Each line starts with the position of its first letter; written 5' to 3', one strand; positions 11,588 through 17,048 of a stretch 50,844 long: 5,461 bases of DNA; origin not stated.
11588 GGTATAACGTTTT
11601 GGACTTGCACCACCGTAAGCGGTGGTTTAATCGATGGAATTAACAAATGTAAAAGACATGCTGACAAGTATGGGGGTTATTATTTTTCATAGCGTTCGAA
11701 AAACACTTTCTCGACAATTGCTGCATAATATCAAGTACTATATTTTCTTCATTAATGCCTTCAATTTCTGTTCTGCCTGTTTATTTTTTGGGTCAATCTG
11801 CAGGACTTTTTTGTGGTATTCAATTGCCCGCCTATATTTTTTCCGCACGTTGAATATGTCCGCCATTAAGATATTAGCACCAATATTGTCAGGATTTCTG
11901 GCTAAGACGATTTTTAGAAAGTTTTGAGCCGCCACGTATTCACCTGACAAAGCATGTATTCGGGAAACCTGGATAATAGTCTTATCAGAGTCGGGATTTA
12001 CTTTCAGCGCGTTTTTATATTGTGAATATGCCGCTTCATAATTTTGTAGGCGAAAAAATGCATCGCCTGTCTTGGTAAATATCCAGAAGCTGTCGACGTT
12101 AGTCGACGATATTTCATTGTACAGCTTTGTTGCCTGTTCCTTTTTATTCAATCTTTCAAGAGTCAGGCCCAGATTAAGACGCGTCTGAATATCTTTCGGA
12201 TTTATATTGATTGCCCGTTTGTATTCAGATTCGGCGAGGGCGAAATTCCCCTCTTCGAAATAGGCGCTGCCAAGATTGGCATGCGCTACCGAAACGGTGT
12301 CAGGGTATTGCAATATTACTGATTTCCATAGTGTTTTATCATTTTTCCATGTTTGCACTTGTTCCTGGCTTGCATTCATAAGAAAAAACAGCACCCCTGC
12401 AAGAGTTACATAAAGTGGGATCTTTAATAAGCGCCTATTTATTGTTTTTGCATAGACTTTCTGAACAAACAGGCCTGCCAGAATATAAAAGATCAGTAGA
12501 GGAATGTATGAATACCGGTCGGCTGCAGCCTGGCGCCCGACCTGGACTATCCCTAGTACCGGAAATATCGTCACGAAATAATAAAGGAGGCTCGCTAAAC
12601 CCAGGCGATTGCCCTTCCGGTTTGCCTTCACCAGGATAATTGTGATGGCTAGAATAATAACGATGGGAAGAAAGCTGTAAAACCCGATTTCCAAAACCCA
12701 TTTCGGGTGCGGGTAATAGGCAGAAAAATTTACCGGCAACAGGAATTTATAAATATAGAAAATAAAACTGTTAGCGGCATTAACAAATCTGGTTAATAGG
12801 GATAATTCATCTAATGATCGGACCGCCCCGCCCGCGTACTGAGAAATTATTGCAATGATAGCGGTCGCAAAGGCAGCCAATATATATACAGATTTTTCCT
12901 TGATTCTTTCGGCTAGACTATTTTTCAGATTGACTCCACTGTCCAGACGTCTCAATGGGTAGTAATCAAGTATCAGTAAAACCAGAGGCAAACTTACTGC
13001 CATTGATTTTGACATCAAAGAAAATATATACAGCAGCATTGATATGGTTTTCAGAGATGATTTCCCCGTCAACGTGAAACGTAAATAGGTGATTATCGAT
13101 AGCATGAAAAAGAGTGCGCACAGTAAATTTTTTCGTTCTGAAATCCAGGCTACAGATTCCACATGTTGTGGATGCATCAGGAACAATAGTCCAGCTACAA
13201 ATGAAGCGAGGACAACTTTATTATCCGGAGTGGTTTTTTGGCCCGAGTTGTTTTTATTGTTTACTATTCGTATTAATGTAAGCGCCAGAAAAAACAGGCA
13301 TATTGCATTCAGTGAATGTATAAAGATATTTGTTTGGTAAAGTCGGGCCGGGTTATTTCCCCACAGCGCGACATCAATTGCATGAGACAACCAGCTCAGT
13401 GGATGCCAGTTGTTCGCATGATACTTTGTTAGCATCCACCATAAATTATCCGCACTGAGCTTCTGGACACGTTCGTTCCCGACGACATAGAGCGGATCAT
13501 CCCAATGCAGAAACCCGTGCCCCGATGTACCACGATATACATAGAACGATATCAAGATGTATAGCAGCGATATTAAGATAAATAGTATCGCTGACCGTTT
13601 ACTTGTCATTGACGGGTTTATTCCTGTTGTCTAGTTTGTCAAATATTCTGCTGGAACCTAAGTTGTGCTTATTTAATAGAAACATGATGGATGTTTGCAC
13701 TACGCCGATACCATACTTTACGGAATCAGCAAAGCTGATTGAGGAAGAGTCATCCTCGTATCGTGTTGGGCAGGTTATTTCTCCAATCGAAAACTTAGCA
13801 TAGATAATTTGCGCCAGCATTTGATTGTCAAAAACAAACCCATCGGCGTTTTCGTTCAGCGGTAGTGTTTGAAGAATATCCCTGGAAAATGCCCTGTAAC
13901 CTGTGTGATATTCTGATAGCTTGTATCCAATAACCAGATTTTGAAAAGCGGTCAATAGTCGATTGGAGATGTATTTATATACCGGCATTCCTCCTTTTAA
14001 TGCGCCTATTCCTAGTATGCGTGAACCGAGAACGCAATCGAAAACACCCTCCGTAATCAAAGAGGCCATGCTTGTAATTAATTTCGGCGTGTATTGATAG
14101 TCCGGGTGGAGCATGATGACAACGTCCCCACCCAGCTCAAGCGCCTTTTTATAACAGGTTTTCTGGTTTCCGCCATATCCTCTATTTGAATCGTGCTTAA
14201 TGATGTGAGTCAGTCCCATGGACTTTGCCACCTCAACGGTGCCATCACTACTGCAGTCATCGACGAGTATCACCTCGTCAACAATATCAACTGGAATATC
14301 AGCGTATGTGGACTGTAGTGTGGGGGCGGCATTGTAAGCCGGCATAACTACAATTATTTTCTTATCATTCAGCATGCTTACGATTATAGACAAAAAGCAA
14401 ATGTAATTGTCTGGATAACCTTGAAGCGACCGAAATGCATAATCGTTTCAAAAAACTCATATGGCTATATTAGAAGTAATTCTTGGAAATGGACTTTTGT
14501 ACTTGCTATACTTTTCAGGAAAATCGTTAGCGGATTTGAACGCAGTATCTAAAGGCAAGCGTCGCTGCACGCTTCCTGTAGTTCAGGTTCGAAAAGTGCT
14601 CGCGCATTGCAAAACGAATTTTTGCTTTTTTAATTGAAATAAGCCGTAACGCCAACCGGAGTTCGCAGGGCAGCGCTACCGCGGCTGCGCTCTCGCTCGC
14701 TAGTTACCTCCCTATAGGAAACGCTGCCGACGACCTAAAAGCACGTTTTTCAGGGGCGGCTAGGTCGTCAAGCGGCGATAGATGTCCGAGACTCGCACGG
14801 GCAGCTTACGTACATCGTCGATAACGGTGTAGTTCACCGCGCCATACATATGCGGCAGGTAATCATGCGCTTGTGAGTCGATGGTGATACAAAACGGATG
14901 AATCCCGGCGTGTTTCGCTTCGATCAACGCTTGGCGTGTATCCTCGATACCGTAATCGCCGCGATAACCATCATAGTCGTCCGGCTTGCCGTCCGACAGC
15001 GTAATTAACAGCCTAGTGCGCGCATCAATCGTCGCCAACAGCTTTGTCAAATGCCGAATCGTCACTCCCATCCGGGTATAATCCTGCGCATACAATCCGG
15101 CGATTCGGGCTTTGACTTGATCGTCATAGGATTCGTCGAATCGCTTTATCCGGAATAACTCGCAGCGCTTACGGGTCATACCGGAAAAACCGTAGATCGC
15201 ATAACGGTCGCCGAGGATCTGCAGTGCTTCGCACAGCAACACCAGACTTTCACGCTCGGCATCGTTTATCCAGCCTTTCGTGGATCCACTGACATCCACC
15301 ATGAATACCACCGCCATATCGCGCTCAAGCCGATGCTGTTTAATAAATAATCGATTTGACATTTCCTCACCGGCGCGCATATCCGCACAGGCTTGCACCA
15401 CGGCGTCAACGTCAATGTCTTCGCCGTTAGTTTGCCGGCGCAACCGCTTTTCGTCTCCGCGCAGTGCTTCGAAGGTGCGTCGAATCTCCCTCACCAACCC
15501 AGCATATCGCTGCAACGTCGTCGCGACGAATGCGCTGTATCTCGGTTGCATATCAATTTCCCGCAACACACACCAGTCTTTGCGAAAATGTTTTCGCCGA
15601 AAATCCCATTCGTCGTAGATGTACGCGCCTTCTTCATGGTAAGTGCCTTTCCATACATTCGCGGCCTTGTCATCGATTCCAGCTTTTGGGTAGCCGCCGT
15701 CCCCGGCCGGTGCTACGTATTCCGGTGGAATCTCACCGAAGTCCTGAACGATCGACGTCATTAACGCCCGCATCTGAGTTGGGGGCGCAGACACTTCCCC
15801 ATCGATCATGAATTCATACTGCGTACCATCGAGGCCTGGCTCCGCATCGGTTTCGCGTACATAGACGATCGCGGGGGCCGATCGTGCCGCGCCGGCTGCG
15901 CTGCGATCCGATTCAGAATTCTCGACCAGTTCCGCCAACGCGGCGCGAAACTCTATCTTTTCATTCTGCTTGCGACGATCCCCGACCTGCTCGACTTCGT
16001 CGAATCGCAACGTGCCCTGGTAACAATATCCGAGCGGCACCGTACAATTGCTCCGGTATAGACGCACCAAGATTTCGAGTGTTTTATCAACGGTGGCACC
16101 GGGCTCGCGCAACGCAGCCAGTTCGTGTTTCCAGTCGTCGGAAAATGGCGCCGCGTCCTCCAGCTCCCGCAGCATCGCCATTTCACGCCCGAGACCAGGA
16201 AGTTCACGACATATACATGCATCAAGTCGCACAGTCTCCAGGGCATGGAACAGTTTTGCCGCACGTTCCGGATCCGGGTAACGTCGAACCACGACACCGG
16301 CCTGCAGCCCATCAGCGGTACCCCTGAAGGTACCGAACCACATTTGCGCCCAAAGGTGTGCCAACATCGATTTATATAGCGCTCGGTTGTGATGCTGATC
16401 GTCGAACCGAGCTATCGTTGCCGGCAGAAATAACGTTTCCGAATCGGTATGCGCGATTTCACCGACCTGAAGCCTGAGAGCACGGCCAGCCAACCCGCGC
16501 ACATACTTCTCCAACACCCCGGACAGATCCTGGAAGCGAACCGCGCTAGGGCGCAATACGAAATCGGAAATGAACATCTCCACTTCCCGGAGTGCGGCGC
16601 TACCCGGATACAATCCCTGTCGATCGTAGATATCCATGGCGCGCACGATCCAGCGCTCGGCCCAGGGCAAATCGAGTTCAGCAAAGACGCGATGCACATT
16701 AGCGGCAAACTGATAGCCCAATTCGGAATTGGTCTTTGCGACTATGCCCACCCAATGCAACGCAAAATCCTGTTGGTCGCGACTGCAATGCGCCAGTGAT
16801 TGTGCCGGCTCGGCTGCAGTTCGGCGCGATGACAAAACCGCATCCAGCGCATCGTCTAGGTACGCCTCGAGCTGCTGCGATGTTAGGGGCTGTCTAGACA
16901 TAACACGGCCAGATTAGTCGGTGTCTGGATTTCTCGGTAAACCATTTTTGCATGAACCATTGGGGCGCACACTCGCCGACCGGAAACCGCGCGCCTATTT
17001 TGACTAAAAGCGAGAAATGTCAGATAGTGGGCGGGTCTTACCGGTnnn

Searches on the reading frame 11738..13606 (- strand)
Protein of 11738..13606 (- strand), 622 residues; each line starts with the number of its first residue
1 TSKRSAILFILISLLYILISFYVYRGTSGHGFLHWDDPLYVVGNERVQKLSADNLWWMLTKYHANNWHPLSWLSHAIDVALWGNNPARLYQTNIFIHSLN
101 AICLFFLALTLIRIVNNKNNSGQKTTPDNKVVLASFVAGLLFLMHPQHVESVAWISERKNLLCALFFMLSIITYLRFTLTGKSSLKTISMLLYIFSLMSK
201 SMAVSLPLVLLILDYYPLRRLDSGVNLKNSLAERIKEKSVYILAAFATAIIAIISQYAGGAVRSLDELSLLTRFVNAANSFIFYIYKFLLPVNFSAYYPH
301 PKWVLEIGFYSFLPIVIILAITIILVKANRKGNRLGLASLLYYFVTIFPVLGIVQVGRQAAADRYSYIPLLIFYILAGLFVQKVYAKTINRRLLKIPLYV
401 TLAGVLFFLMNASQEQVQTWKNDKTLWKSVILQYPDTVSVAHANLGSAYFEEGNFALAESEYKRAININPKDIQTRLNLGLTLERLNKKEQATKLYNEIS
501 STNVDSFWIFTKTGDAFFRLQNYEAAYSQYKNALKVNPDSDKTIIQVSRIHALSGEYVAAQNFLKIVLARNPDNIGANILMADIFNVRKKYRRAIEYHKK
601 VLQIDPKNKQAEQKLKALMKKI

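Call 32: search_protein_families(library=pfam, proteins=[window:11738-13606:-], max_evalue=0.0001)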
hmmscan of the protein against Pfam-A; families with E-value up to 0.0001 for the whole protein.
window:11738-13606:- (622 aa): 16 families
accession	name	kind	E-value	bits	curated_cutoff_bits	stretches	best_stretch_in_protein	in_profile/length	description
PF00515.34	TPR_1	-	1.1e-20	73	27.8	1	441-472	3-34/34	Tetratricopeptide repeat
PF07719.23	TPR_2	-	1.4e-18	65.9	27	1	441-472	3-34/34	Tetratricopeptide repeat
PF14559.12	TPR_19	-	3.3e-17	63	25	1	521-583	5-67/68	Tetratricopeptide repeat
PF13414.12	TPR_11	-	4e-15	55.7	26.8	1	446-486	1-41/42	TPR repeat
PF13181.12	TPR_8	-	3e-14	52.3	25.7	0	441-472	3-34/34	Tetratricopeptide repeat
PF13428.12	TPR_14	-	6.1e-14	51.6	23.5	0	441-480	3-42/44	Tetratricopeptide repeat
PF23914.1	TPR_CcmH_CycH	-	3e-12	47.1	42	1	516-609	59-155/158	Cytochrome c-type biogenesis protein H TPR domain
PF13424.12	TPR_12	-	1.3e-11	45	30.1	1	440-498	5-70/77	Tetratricopeptide repeat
PF13432.12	TPR_16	-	6.3e-10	39.8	32.7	0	445-498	3-56/65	Tetratricopeptide repeat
PF13431.12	TPR_17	-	5.1e-09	36.1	24.4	0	462-492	2-32/34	Tetratricopeptide repeat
PF13174.12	TPR_6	-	3.8e-07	30.8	26.3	0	512-540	5-33/33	Tetratricopeptide repeat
PF14853.12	Fis1_TPR_C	-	2.1e-06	28.2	25.3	0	589-621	15-46/53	Fis1 C-terminal tetratricopeptide repeat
PF13176.12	TPR_7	-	4.8e-06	26.7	27.9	0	589-609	13-33/36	Tetratricopeptide repeat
PF12895.13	ANAPC3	-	7.2e-06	26.6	27.2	0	445-497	29-80/82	Anaphase-promoting complex, cyclosome, subunit 3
PF25064.1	ARM_TT21_5th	-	1.4e-05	25.8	27.8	0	577-620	3-46/117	TT21 fifth ARM repeats domain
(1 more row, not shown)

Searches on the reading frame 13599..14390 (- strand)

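Call 7: search_protein_families(library=pfam, proteins=[window:13599-14390:-], max_evalue=0.001)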
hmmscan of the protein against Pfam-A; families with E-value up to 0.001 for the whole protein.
window:13599-14390:- (263 aa): 1 family
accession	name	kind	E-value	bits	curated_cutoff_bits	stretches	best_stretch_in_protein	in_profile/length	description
PF00535.33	Glycos_transf_2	-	1.2e-22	81.1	23.3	1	14-175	2-166/168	Glycosyl transferase family 2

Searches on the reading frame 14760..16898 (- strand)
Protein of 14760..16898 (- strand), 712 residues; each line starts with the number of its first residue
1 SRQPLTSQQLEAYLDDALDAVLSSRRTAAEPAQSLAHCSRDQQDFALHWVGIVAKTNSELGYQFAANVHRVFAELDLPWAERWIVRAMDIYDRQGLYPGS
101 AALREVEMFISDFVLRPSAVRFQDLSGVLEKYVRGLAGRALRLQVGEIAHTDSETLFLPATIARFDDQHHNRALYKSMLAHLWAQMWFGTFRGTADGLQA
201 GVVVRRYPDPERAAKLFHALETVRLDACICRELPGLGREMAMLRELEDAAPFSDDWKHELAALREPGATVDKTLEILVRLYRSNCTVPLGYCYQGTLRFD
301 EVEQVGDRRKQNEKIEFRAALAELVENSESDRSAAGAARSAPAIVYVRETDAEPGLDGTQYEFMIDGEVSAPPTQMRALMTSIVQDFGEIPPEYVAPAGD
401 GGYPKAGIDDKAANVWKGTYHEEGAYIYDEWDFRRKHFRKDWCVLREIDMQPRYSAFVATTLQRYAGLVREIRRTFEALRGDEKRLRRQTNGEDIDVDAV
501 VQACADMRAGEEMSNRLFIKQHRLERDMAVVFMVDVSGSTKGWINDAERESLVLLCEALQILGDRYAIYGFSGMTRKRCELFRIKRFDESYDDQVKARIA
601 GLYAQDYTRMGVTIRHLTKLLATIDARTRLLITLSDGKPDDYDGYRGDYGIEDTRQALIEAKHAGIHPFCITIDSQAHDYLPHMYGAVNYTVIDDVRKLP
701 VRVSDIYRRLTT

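Call 7: search_protein_families(library=pfam, proteins=[window:14760-16898:-], max_evalue=0.001)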
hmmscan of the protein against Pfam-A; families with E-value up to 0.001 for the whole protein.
window:14760-16898:- (712 aa): 3 families
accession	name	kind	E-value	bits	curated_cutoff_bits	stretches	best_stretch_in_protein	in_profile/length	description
PF00092.34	VWA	-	2.8e-06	28.1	23.8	1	530-677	2-143/174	von Willebrand factor type A domain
PF05762.20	VWA_CoxE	-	0.00039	20.4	26.4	0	469-543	2-72/222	VWA domain containing CoxE-like protein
PF13519.12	VWA_2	-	0.00085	20.4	27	0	530-637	1-106/107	von Willebrand factor type A domain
